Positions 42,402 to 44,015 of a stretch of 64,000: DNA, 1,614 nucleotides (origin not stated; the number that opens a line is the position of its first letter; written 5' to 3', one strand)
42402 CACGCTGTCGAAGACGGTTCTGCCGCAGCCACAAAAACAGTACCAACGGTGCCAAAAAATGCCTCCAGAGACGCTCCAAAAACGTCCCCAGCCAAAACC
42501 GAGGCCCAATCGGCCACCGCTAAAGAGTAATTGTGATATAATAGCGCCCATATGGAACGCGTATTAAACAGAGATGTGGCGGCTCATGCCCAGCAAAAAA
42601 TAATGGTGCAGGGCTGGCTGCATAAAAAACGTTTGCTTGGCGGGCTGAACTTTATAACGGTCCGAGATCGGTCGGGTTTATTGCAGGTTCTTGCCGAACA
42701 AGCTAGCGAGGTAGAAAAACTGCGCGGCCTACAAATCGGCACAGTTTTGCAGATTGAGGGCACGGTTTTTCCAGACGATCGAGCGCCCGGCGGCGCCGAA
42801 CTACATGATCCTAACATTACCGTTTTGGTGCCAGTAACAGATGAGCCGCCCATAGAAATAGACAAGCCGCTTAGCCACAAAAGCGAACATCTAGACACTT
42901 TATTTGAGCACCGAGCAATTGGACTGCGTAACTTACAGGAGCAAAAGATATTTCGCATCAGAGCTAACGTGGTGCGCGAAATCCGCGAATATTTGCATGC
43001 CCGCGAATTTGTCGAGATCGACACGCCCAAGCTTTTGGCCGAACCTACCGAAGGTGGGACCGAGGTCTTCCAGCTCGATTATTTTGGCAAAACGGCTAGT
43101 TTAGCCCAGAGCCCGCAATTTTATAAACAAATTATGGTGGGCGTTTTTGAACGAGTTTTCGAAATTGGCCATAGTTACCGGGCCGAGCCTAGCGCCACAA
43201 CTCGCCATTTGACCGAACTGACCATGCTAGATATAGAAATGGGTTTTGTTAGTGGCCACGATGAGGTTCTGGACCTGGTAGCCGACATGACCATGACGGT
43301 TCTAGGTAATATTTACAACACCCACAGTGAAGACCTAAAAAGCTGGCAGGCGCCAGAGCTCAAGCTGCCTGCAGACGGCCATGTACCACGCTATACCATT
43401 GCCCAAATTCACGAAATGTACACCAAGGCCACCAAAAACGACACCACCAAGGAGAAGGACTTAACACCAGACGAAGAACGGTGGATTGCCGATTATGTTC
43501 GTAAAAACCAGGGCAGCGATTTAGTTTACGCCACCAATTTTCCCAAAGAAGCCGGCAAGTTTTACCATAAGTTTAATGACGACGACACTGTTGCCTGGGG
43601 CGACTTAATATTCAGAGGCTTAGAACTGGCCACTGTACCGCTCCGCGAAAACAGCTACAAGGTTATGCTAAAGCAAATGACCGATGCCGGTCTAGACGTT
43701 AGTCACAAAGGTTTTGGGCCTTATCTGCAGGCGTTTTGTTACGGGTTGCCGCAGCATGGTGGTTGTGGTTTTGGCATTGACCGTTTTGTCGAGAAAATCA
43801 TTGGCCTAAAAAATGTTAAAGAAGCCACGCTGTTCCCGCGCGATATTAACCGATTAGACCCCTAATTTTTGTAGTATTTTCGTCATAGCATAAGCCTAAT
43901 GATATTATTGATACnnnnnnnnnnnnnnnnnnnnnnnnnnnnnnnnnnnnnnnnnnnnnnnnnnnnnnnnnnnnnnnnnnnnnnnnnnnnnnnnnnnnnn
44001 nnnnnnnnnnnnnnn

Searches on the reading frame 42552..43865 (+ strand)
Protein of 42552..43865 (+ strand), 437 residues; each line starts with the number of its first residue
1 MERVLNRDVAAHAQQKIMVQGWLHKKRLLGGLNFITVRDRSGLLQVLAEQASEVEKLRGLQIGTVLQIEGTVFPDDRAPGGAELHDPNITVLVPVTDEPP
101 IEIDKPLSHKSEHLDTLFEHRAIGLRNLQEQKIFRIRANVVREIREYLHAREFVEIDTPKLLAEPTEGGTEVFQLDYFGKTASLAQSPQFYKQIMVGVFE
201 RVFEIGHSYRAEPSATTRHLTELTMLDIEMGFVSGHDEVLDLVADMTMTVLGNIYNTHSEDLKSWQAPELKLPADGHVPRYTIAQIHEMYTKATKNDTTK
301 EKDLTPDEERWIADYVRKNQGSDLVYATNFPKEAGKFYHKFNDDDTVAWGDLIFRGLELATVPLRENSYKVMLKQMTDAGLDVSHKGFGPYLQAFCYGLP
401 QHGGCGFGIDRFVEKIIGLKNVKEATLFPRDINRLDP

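Call 41: search_protein_families(library=pfam, proteins=[window:42552-43865:+], max_evalue=0.001)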
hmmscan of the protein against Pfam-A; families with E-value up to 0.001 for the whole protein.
window:42552-43865:+ (437 aa): 2 families
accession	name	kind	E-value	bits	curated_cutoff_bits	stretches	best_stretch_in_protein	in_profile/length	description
PF00152.25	tRNA-synt_2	-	5.4e-68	229.8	25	1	115-431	3-307/308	tRNA synthetases class II (D, K and N)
PF01336.31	tRNA_anti-codon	-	5.8e-12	45.8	27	1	19-92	3-75/75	OB-fold nucleic acid binding domain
